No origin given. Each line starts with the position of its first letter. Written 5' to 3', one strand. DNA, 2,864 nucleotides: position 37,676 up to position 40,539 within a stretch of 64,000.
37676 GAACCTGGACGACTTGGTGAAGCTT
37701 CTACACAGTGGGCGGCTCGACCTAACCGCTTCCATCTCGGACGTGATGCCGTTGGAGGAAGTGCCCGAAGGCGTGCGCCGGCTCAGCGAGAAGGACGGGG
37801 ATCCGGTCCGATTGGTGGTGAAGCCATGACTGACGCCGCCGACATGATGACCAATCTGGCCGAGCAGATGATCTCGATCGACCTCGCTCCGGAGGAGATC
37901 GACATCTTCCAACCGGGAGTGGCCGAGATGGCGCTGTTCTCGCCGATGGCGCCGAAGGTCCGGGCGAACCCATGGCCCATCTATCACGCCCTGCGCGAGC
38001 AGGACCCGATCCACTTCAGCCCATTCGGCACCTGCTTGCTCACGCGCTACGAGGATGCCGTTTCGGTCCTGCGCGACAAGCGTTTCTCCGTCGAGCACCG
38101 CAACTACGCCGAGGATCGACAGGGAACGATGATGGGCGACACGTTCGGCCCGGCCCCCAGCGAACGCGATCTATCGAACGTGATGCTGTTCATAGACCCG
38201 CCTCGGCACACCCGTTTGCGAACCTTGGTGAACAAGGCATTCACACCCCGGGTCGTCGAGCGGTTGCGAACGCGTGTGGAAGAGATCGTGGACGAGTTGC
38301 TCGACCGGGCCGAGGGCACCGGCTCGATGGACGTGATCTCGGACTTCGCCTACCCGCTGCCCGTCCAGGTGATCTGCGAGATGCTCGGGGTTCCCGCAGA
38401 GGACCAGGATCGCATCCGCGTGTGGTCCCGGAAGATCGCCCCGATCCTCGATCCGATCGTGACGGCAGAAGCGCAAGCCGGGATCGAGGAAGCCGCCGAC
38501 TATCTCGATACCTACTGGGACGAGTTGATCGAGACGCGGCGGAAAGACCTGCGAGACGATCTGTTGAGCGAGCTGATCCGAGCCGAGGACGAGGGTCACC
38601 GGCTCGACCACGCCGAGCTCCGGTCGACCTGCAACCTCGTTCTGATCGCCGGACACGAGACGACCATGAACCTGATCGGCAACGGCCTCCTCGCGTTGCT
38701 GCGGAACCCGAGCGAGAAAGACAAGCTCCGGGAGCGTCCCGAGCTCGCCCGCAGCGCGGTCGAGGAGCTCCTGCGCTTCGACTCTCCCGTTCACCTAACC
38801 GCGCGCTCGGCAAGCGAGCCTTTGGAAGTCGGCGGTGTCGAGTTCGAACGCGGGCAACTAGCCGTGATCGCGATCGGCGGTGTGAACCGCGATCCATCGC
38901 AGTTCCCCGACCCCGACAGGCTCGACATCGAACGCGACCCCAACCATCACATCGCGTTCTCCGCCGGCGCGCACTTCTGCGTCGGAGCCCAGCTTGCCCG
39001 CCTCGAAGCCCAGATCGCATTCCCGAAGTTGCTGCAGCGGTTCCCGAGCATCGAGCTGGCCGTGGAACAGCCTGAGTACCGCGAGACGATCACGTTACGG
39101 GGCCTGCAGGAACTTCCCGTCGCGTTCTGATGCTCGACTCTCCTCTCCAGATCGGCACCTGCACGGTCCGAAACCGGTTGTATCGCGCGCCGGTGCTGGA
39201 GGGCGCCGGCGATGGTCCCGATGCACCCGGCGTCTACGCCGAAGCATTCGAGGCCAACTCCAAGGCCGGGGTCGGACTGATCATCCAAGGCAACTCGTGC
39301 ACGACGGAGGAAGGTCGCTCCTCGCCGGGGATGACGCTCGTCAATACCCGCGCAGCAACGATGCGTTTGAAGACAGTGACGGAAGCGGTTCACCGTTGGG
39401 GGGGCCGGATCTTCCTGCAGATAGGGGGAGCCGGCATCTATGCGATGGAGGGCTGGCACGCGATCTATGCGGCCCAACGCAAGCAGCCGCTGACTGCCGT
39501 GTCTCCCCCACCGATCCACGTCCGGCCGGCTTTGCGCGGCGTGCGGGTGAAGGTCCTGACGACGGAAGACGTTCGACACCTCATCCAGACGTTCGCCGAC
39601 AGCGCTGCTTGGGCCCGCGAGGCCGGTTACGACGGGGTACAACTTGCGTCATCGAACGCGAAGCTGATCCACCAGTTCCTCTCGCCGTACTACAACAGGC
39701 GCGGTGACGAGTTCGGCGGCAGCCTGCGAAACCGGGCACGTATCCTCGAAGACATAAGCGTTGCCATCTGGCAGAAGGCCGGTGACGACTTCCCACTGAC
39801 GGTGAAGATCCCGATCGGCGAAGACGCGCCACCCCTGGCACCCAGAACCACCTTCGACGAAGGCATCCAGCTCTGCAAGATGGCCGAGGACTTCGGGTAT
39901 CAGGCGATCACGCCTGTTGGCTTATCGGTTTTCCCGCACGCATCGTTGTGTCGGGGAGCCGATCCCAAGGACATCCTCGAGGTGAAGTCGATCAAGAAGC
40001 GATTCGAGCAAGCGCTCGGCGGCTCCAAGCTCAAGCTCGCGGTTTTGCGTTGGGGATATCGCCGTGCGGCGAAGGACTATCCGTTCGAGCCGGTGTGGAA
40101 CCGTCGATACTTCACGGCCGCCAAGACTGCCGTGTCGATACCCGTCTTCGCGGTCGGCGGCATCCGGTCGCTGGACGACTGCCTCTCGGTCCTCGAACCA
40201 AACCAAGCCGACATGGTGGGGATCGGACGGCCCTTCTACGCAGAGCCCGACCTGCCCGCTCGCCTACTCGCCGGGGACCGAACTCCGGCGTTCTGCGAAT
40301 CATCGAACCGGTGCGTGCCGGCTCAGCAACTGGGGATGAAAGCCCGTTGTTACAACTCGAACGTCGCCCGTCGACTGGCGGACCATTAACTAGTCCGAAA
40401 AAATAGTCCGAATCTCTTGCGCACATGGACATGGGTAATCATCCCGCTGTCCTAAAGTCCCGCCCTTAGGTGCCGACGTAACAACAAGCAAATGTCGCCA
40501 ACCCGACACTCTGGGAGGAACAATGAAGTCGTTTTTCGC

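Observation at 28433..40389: Twelve-gene, about 12-kb gap-free operon joining a Liv-type ABC importer to ADH-P450-OYE redox enzymes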

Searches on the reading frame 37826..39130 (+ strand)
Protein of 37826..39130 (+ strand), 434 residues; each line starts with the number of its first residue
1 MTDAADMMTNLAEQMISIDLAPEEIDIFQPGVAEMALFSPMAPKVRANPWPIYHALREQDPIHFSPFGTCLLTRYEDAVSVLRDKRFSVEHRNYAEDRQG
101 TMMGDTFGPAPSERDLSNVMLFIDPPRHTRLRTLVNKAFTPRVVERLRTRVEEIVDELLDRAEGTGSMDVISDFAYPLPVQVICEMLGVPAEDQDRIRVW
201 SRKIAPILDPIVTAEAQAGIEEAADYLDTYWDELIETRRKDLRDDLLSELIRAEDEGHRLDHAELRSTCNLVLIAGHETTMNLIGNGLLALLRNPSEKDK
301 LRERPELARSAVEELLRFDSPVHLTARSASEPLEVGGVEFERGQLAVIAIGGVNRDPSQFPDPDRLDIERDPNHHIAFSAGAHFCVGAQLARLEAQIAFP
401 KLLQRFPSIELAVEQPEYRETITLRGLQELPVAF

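Call 5: search_protein_families(library=pfam, proteins=[window:37826-39130:+], max_evalue=0.01)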
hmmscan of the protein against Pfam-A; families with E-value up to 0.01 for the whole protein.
window:37826-39130:+ (434 aa): 1 family
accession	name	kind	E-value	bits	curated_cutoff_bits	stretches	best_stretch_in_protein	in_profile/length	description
PF00067.27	p450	-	7.6e-37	127.6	22.8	1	115-407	82-433/462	Cytochrome P450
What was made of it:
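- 37826..39130 (+): Cytochrome P450, CYP107-like class I type; no redox partner is encoded nearby. p450, E 7.6e-37 (call 5).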

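Call 10: search_protein_families(library=ncbifam, proteins=[window:37826-39130:+], max_evalue=0.001)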
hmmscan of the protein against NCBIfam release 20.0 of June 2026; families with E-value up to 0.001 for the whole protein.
window:37826-39130:+ (434 aa): 10 families
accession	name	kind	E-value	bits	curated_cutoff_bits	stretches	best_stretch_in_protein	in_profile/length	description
NF045816.1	PentlenlactSyn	equivalog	1.7e-63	214.7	700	1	70-434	39-396/396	pentalenolactone synthase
TIGR04515.1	P450_rel_GT_act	subfamily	1.8e-59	202.1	343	1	48-432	32-385/386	P450-derived glycosyltransferase activator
NF041177.1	Cyp119_Thmprot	equivalog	1.6e-57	195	680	1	52-432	4-364/368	cytochrome P450 Cyp119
TIGR04538.1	P450_cycloAA_1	subfamily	3.6e-54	184.1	500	1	43-433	5-393/395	cytochrome P450, cyclodipeptide synthase-associated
TIGR04458.1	CYP450_TxtE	equivalog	1.2e-48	165.7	500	1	40-433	3-401/403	4-nitrotryptophan synthase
NF041802.1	P450_SolI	exception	5e-40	137.2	850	1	46-432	29-420/424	solanimycin biosynthesis cytochrome P450 SolI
NF050147.1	aminopyruv_ApyO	equivalog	9.7e-16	57.4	525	1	122-432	82-419/444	RiPP biosynthesis cytochrome P450 ApyO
NF045812.1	PentlenOxigase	equivalog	1.6e-12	47.1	800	1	222-406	196-409/444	pentalenene oxygenase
NF051859.1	AlbFlvMonOxTrpSyn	equivalog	4.8e-09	35.3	700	1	213-406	205-427/457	bifunctional albaflavenone monooxygenase/terpene synthase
NF053744.1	FAProxCypCBc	equivalog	1e-05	24.3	600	1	124-370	88-338/416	CYP152 family fatty-acid peroxygenase CypC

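Call 20: search_solved_structures(query=window:37826-39130:+, max_evalue=1e-20)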
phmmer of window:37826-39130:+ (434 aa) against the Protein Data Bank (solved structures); distinct sequences matched with E-value up to 1e-20: 399 (the best 60 are shown).
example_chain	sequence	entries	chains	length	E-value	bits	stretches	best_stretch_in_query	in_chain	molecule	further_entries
4yzr_A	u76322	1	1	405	1.1e-89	304.5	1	34-433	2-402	Polyketide biosynthesis cytochrome P450 PksS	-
6gk5_A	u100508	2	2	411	6.9e-85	288.7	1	42-434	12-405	Cytochrome P450 CYP267B1 protein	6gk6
3ejb_B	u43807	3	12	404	1e-84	288.2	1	44-434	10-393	Biotin biosynthesis cytochrome P450-like enzyme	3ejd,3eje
8yhn_A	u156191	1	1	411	1.3e-84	287.8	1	37-433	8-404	Cytochrome P450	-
3r9b_A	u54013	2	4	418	8.4e-83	281.8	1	36-433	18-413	CYTOCHROME P450 164A2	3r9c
8w6z_A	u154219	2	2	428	1.3e-81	277.9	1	47-433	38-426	Cytochrome P450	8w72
5gnm_A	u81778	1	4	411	2.6e-81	276.9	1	47-433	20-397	Vitamin D(3) 25-hydroxylase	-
3a4g_A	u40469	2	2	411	2.7e-81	276.8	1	47-433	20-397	Vitamin D hydroxylase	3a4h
3vrm_A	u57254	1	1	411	1.4e-80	274.5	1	47-433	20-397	Vitamin D(3) 25-hydroxylase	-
5gnl_A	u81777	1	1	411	2.9e-80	273.5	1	47-433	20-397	Vitamin D(3) 25-hydroxylase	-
6xa2_A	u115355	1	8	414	7.3e-80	272.1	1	70-433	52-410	TamI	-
6xa3_A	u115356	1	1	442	9.4e-80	271.8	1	70-433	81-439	TamI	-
3a4z_A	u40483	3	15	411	1.2e-79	271.5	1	47-433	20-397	Vitamin D hydroxylase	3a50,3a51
8vxi_A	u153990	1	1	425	2.4e-79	270.4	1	17-434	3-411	CYP125MRCA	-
8vxg_A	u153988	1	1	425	1.2e-78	268.2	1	17-434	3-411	CYP125MRCA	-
7wex_A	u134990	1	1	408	5.9e-77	262.6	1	42-434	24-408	Cytochrome P450 hydroxylase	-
2whw_A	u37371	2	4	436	1.5e-75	257.9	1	44-433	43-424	CYTOCHROME P450 MONOOXYGENASE | CYTOCHROME P450 HYDROXYLASE PIKC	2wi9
2vz7_A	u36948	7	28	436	1.6e-75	257.8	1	44-433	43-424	CYTOCHROME P450 MONOOXYGENASE | CYTOCHROME P450 HYDROXYLASE PIKC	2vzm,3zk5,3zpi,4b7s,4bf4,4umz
2bvj_A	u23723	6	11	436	2.3e-75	257.3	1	44-433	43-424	CYTOCHROME P450 MONOOXYGENASE | CYTOCHROME P450 HYDROXYLASE PIKC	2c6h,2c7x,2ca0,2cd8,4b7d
8gue_A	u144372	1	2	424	3.5e-75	256.7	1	44-433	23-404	Cytochrome P450 monooxygenase PikC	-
7xbm_A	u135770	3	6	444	4.1e-75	256.5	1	44-433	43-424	Cytochrome P450 monooxygenase PikC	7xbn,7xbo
5cje_A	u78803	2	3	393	4.4e-75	256.4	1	46-433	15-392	Cytochrome P450 hydroxylase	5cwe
7y9o_A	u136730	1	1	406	5.6e-75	256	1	47-416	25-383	Cytochrome P450 monooxygenase YjiB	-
1jip_A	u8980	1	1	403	2.2e-74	254.1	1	53-433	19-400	CYTOCHROME P450 107A1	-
1jio_A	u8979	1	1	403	3.1e-74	253.6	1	53-433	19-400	CYTOCHROME P450 107A1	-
4rm4_A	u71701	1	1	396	4.1e-74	253.2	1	114-416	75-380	Cytochrome P450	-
7y97_A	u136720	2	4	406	6.6e-74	252.5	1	47-417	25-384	Cytochrome P450 monooxygenase YjiB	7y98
1egy_A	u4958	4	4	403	1.1e-73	251.8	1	52-433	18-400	CYTOCHROME P450ERYF | CYTOCHROME P450 107A1 | CYTOCHROME P450 ERYF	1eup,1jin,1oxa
9v2t_A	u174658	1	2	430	9.5e-71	242.1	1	41-426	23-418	Cytochrome P450 monooxygenase CYP107Z12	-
4z5p_A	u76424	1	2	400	4.3e-70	240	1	51-434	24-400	Cytochrome P450 hydroxylase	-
6gmf_A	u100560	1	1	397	1.2e-69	238.5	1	41-432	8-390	Putative cytochrome P450 hydroxylase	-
8jnp_A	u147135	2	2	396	1.4e-69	238.3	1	40-434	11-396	Cytochrome P450 CftA | Cytochrome P450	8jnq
4wpz_A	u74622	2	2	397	1e-68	235.5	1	71-433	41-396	Cytochrome P450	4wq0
6m4s_A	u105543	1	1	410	4.4e-68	233.3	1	40-419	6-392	Cytochrome P450 hydroxylase sb21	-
2z3t_A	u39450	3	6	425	5.4e-68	233.1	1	45-427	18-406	Cytochrome P450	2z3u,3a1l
6l39_A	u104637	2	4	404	7.2e-66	226.1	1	39-419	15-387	Cytochrome P450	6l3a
5l90_A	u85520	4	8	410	3.8e-65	223.7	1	114-413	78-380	Cytochrome P450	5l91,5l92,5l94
4ggv_A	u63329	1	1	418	7.7e-65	222.7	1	118-414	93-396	Cytochrome P450 superfamily protein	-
5ofq_A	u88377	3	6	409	1e-64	222.3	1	113-405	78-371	Cytochrome P450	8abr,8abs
8jnc_A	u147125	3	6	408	1.5e-63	218.4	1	49-434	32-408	Cytochrome P450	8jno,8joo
8jua_A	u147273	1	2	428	1.8e-63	218.2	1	49-434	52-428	Cytochrome P450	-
8z9s_A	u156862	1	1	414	2.5e-63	217.7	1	69-434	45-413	Cytochrome P450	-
5vws_A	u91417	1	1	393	2.6e-63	217.6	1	54-410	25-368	Cytochrome P450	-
1q5d_A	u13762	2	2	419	1.1e-62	215.6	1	38-430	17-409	P450 epoxidase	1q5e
2wm4_A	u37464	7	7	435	1.9e-62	214.8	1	114-433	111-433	PUTATIVE CYTOCHROME P450 124 | Methyl-branched lipid omega-hydroxylase | CYP124 in complex with inhibitor carbethoxyhexyl imidazole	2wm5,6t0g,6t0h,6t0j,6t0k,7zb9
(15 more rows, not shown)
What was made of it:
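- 37826..39130 (+): Best PDB matches are PksS, CYP267B1, BioI, CYP164A2 and Vdh (call 20).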

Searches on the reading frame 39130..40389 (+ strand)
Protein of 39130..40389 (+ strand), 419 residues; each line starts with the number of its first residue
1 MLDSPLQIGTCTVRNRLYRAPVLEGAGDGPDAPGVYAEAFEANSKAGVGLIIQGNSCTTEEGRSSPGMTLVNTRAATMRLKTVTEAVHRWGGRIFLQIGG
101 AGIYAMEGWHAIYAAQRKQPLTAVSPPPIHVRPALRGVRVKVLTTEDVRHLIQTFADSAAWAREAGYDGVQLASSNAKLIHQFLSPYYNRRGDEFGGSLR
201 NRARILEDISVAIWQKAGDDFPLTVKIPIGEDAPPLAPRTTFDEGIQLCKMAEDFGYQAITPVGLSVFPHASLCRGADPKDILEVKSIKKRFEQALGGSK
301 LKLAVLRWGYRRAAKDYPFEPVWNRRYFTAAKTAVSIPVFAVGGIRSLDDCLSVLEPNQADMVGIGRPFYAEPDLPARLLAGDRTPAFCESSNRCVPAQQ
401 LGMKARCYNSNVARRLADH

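Call 5: search_protein_families(library=pfam, proteins=[window:39130-40389:+], max_evalue=0.01)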
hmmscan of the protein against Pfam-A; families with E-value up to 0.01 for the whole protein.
window:39130-40389:+ (419 aa): 2 families
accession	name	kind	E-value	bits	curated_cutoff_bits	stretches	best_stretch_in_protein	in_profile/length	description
PF00724.26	Oxidored_FMN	-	4.6e-47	161.4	27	2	4-260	4-255/342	NADH:flavin oxidoreductase / NADH oxidase family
PF01207.24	Dus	-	1.2e-05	25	20.4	0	332-377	180-225/311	Dihydrouridine synthase (Dus)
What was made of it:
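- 39130..40389 (+): Stand-alone FMN TIM-barrel protein (Oxidored_FMN), FadH-like and not a classical OYE. Oxidored_FMN, E 4.6e-47 (call 5).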

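Call 10: search_protein_families(library=ncbifam, proteins=[window:39130-40389:+], max_evalue=0.001)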
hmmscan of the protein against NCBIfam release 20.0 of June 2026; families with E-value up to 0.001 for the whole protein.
window:39130-40389:+ (419 aa): 9 families
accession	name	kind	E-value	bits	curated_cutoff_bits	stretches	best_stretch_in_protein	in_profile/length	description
TIGR03997.1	mycofact_OYE_2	equivalog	5.4e-41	140.7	793.15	2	2-228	2-217/645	mycofactocin system FadH/OYE family oxidoreductase 2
NF041087.1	bile_acid_BaiCD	equivalog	2.8e-30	105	825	1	42-259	45-246/642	bile acid Fe-S flavoenzyme BaiCD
NF045592.1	bili_reduct_N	equivalog_domain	3.8e-29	101.9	425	2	3-235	3-221/363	bilirubin reductase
NF006101.0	PRK08255.1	equivalog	4.5e-29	101.1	1078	1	4-260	401-655/768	bifunctional salicylyl-CoA 5-hydroxylase/oxidoreductase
NF045599.1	bili_reduct_long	exception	7.3e-25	87.3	750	2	4-259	3-249/641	bilirubin reductase, long form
NF007899.0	PRK10605.1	subfamily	2.1e-24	86.5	403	1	3-216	7-225/365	N-ethylmaleimide reductase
NF010047.0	PRK13523.1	equivalog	2.4e-23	82.7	431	1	4-228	7-217/339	NADPH dehydrogenase NamA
TIGR03996.1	mycofact_OYE_1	hypoth_equivalog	1.2e-13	50.5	627.9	1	81-234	79-218/633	mycofactocin system FadH/OYE family oxidoreductase 1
TIGR00737.1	nifR3_yhdG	equivalog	7.2e-05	22.1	293.3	1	327-374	183-230/319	tRNA dihydrouridine synthase DusB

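Call 48: search_solved_structures(query=window:39130-40389:+, max_evalue=1e-10)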
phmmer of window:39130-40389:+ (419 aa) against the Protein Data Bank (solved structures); distinct sequences matched with E-value up to 1e-10: 136 (the best 60 are shown).
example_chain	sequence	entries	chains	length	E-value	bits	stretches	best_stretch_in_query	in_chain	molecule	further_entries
1ps9_A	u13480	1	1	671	2.1e-29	105.3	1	3-257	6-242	2,4-dienoyl-CoA reductase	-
3gka_A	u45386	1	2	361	6.7e-26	93.8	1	3-217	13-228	N-ethylmaleimide reductase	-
2gou_A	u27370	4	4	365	9.1e-26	93.4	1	3-218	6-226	oxidoreductase, FMN-binding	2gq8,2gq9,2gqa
4awu_A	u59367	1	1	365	9.1e-26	93.4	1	3-218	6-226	OXIDOREDUCTASE, FMN-BINDING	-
4aws_A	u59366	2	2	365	9.1e-26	93.4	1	3-218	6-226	SYE1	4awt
4ab4_A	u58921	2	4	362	1.2e-25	92.9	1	3-213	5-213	XENOBIOTIC REDUCTASE B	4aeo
7tnb_AAA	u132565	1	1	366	1.2e-24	89.6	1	4-214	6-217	NADH:flavin oxidoreductase/NADH oxidase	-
5epd_A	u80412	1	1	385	1.5e-24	89.4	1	4-220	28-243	Glycerol trinitrate reductase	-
8e5i_A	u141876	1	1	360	3.9e-24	88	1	3-221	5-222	Alkene reductase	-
7bo0_A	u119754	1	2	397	4.4e-24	87.8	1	4-213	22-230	NADPH2 dehydrogenase-like protein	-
4a3u_A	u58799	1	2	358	4.5e-24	87.8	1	3-222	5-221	NADH:FLAVIN OXIDOREDUCTASE/NADH OXIDASE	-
6s31_A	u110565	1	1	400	4.5e-24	87.8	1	4-213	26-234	NADPH2 dehydrogenase-like protein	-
6s0g_B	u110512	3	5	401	4.6e-24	87.7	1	4-213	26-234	NADPH2 dehydrogenase-like protein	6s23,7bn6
4ot7_A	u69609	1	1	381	6.8e-24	87.2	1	3-218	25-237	NADH:flavin oxidoreductase/NADH oxidase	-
9qgc_D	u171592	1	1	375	1.7e-23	85.8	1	4-214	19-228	All1865 protein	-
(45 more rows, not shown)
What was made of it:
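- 39130..40389 (+): The best PDB match is the N-terminal domain of E. coli 2,4-dienoyl-CoA reductase, E 2e-29 (call 48).
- The FMN protein is closest to 2,4-dienoyl-CoA reductase (call 48).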

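Call 75: search_solved_structures(query=window:39130-40389:+, max_evalue=1e-25, show_alignments=3)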
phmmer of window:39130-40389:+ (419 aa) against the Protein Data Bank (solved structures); distinct sequences matched with E-value up to 1e-25: 5.
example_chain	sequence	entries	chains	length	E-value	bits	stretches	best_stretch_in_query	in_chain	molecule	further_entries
1ps9_A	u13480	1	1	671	2.1e-29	105.3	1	3-257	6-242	2,4-dienoyl-CoA reductase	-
3gka_A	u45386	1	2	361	6.7e-26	93.8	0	3-217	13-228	N-ethylmaleimide reductase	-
2gou_A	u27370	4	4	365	9.1e-26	93.4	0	3-218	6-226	oxidoreductase, FMN-binding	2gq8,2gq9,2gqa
4awu_A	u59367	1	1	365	9.1e-26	93.4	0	3-218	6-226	OXIDOREDUCTASE, FMN-BINDING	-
4aws_A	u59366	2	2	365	9.1e-26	93.4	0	3-218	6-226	SYE1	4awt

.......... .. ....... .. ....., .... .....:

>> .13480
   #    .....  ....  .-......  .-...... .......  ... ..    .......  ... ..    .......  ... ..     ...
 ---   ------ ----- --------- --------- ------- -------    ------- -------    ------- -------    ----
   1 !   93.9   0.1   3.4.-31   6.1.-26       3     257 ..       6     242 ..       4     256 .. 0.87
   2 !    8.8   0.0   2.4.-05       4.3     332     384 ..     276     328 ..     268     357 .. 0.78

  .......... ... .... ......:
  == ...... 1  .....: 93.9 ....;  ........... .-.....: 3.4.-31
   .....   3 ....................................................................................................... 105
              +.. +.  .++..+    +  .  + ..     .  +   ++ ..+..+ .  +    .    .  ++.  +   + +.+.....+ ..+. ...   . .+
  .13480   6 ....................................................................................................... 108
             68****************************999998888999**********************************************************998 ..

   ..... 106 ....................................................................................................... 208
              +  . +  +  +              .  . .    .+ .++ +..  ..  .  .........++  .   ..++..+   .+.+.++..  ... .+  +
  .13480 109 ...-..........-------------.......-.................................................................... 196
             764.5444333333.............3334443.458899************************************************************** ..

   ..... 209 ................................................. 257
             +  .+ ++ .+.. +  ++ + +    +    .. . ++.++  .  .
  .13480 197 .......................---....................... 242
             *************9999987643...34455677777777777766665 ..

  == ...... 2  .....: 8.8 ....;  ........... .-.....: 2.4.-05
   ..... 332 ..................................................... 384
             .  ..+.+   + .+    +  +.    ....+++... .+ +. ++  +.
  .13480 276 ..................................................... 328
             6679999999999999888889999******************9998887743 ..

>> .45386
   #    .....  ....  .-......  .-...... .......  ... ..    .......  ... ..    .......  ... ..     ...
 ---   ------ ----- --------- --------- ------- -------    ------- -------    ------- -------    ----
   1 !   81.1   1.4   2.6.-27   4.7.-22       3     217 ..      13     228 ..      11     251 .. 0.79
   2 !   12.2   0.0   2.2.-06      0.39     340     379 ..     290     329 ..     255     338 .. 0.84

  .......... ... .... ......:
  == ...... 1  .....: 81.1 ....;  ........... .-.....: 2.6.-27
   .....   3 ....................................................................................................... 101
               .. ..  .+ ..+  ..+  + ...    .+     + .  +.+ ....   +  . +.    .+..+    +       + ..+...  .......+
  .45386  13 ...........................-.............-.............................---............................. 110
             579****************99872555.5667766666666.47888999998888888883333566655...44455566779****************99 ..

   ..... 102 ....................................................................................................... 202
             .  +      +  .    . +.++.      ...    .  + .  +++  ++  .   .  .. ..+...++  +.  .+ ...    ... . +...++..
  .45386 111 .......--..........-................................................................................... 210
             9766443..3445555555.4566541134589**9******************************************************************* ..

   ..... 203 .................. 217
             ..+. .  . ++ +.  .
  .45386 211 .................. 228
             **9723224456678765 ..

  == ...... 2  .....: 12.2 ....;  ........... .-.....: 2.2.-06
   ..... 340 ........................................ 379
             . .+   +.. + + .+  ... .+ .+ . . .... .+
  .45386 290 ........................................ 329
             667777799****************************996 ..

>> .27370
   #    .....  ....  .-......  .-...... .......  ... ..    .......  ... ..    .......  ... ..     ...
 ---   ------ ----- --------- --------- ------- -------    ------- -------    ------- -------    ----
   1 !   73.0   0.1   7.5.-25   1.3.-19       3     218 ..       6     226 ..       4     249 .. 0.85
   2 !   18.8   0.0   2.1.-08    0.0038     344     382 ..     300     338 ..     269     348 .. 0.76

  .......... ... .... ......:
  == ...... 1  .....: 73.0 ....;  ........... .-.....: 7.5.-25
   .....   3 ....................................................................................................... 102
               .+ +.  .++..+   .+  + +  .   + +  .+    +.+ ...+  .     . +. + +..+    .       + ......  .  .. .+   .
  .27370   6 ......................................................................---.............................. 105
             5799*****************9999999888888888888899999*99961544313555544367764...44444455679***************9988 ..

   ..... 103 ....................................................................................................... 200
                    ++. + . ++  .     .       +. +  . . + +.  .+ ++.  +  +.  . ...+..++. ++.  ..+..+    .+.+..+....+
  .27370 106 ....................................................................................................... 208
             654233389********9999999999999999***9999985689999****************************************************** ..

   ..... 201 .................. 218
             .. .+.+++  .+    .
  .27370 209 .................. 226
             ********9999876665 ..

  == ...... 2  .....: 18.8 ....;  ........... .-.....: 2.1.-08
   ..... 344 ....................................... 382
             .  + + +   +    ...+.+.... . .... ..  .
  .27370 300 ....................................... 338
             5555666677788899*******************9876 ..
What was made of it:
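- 39130..40389 (+): In the call 75 alignment the window has A..N..K at the positions where NEM reductase has H, N and Y. There are no FAD or NAD(P)H domains.
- On Classical Old Yellow Enzyme ene-reductase: The alignment to NEM reductase and SYE1 shows A..N..K in place of H..N..Y (call 75).
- The FMN protein lacks both the classical OYE residues and the FadH electron-input domains (call 75), so its role is a guess.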
